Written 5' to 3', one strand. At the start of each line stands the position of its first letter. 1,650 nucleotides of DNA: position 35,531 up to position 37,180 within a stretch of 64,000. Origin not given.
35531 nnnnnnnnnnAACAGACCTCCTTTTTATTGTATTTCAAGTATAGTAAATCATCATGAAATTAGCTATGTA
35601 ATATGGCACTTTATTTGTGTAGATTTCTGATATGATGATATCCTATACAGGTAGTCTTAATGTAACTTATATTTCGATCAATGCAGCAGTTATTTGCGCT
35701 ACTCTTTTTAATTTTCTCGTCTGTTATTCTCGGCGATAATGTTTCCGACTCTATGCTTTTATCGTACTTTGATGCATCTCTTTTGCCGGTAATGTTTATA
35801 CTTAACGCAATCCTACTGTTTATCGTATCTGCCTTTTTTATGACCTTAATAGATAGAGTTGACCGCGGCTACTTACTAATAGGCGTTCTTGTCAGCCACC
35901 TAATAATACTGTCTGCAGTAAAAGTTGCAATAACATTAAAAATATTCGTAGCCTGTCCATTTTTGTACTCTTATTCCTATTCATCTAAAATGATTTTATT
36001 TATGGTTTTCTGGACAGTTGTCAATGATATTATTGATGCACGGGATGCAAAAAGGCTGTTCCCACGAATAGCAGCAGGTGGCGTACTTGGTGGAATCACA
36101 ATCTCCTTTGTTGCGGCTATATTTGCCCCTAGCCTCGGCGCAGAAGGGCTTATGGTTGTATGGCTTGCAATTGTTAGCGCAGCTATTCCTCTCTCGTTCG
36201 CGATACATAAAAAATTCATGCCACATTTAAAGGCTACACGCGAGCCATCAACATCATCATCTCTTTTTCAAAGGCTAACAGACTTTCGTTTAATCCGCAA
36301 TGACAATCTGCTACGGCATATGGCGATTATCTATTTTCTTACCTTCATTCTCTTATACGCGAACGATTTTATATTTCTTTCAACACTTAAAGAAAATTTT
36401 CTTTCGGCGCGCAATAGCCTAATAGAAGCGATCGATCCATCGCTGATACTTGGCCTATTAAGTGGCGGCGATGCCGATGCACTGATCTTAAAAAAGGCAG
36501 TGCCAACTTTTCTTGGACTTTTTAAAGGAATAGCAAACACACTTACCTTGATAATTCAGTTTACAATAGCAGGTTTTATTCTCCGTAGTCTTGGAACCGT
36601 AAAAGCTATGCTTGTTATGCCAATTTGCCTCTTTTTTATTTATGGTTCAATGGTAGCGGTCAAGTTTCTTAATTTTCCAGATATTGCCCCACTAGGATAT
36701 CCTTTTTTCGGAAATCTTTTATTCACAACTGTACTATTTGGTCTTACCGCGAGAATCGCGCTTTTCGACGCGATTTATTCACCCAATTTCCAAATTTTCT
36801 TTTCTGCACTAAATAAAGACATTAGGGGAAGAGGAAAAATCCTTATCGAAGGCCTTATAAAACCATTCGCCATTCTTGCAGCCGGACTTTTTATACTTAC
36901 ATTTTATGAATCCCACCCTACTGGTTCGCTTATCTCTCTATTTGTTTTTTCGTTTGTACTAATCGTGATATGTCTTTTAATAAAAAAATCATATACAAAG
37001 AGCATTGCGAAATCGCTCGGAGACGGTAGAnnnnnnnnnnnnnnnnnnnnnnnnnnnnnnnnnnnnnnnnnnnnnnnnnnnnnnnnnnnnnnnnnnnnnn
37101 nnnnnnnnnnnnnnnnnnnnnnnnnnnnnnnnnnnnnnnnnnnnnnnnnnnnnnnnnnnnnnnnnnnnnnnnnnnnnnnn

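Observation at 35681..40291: Translationally coupled three-gene module: NTT/TLC-like transporter-HEAT fusion, mini cNMP-binding protein and orphan periplasmic solute-binding lipoprotein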

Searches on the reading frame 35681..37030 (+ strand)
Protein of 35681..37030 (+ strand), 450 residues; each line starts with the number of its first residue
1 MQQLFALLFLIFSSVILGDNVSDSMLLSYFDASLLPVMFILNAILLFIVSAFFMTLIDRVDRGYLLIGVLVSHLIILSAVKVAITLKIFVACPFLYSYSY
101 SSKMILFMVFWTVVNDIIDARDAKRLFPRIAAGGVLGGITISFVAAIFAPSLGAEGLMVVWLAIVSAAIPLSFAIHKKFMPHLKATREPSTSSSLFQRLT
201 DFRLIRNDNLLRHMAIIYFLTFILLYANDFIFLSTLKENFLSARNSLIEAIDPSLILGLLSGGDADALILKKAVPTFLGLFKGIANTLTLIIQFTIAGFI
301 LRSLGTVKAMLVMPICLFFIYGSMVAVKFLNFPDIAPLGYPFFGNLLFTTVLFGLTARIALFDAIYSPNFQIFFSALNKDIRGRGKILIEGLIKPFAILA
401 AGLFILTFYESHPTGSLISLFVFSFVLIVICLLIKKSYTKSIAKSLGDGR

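Call 44: search_protein_families(library=pfam, proteins=[window:35681-37030:+], max_evalue=10)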
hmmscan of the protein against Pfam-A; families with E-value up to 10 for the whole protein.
window:35681-37030:+ (450 aa): 0 families

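Call 61: search_solved_structures(query=A4, max_evalue=10, show_alignments=2)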
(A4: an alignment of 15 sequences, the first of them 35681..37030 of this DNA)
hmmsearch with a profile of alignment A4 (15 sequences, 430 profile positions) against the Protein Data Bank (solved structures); distinct sequences matched with E-value up to 10: 5.
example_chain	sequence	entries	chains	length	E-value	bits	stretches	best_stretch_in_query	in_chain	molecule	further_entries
9j3j_A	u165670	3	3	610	2.4e-27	99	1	8-412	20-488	ADP,ATP carrier protein 1, chloroplastic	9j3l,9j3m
9j3n_A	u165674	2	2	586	6.9e-26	94.2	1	8-411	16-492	ADP,ATP carrier protein 1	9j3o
6nke_A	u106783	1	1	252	0.23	13.5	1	33-99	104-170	Geranylgeranylglyceryl phosphate synthase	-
6b87_A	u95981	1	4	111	0.4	12.7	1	172-261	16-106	TMHC2_E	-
9uan_B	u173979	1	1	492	0.65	12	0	215-240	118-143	miniGq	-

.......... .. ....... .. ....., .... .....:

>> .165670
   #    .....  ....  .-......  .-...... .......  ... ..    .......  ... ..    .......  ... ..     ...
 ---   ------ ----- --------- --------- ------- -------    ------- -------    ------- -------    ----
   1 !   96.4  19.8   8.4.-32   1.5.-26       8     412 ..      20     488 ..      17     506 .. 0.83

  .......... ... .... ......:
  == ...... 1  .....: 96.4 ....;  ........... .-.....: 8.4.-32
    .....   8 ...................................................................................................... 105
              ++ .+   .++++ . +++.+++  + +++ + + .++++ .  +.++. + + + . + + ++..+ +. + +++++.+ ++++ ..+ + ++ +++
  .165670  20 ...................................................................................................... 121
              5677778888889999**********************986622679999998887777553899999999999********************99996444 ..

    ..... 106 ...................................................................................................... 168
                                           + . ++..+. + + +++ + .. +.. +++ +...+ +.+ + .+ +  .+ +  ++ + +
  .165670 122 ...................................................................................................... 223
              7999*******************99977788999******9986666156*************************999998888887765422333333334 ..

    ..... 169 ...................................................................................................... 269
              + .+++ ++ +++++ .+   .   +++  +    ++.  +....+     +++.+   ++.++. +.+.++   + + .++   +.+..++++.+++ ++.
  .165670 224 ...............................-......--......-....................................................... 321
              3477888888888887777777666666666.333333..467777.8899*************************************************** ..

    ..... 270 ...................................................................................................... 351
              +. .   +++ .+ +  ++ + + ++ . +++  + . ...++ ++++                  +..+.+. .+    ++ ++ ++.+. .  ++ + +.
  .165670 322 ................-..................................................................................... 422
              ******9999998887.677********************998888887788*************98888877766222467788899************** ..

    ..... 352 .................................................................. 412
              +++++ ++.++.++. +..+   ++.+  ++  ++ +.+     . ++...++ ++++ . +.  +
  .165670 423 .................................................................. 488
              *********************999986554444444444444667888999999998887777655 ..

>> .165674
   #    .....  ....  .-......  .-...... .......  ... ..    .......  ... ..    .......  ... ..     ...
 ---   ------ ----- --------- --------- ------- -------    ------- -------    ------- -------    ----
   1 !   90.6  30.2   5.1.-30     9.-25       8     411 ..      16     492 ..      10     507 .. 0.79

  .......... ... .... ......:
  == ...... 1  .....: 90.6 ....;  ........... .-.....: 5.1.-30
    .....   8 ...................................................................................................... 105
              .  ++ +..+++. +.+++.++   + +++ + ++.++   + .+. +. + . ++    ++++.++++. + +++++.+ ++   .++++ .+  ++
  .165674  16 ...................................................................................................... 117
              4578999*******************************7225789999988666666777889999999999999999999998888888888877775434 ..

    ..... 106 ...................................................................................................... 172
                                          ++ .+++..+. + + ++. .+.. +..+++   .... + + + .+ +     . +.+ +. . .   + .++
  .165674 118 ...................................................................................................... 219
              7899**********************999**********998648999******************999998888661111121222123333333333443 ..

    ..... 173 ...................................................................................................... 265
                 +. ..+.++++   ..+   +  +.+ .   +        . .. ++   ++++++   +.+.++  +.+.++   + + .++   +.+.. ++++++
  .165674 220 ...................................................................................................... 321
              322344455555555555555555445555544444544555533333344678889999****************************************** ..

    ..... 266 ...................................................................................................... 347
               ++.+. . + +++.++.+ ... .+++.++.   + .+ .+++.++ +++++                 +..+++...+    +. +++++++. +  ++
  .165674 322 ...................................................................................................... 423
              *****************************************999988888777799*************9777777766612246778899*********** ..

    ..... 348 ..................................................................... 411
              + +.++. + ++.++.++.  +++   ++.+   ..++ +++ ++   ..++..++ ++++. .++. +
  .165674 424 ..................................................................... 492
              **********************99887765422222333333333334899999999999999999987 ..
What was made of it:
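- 35681..37021 (+): Gene 1 N-terminal domain (aa 1-447): 12-TM NTT/TLC-fold transporter-like domain, N-in/C-in. The motif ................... aligns with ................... of AtNTT1 (call 61).
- On TLC/NTT nucleotide transporter family (Pfam PF03219, TCDB 2.A.12): The broader profile A4 gives 2.4e-27 and 6.9e-26, with the next hit at 0.23 (call 61). In the call 61 alignment these residues map to a hydrophobic residue, Y100, D229 (acidic, kept) and Ile.
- Closest known: Canonical nucleotide transporters NTT1/Npt1/Tlc. Same: The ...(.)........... and LFD...GK..I(D/E) motifs are shared (call 61).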

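Call 92: search_solved_structures(query=A8, max_evalue=10, show_alignments=1)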
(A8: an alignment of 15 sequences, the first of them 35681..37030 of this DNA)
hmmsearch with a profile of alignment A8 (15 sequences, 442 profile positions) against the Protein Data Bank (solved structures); distinct sequences matched with E-value up to 10: 2.
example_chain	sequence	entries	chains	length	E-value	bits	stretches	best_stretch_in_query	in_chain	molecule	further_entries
9j3n_A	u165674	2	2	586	1.7e-06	30.4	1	99-416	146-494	ADP,ATP carrier protein 1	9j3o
9j3j_A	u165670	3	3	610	7.1e-06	28.3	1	101-402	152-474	ADP,ATP carrier protein 1, chloroplastic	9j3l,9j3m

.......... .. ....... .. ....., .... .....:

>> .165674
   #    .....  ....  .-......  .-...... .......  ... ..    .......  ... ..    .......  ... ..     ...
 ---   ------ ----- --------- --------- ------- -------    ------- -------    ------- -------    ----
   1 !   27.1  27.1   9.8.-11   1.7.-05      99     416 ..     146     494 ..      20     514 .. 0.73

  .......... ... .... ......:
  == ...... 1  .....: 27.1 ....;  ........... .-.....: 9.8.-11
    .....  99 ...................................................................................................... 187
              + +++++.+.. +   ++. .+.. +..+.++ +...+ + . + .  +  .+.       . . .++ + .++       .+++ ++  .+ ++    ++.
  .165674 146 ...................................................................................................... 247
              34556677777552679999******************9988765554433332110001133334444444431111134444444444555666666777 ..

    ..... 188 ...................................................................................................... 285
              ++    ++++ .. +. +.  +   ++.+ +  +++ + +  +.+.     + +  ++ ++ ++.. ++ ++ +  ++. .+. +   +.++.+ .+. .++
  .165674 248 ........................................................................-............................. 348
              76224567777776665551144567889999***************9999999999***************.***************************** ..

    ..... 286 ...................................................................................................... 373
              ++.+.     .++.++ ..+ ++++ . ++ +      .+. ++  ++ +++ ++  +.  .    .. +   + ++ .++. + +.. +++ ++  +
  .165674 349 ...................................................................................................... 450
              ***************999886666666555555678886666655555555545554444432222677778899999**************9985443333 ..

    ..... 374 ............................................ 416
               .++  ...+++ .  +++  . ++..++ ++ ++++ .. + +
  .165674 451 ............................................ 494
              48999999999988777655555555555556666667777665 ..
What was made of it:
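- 35681..37021 (+): A Fibrobacterota-only profile hits only those two proteins in the whole PDB (call 92).
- On TLC/NTT nucleotide transporter family (Pfam PF03219, TCDB 2.A.12): The Fibrobacterota-only profile A8 hits only C. pneumoniae NTT1 (1.7e-6) and AtNTT1 (7.1e-6) in the whole PDB (call 92).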
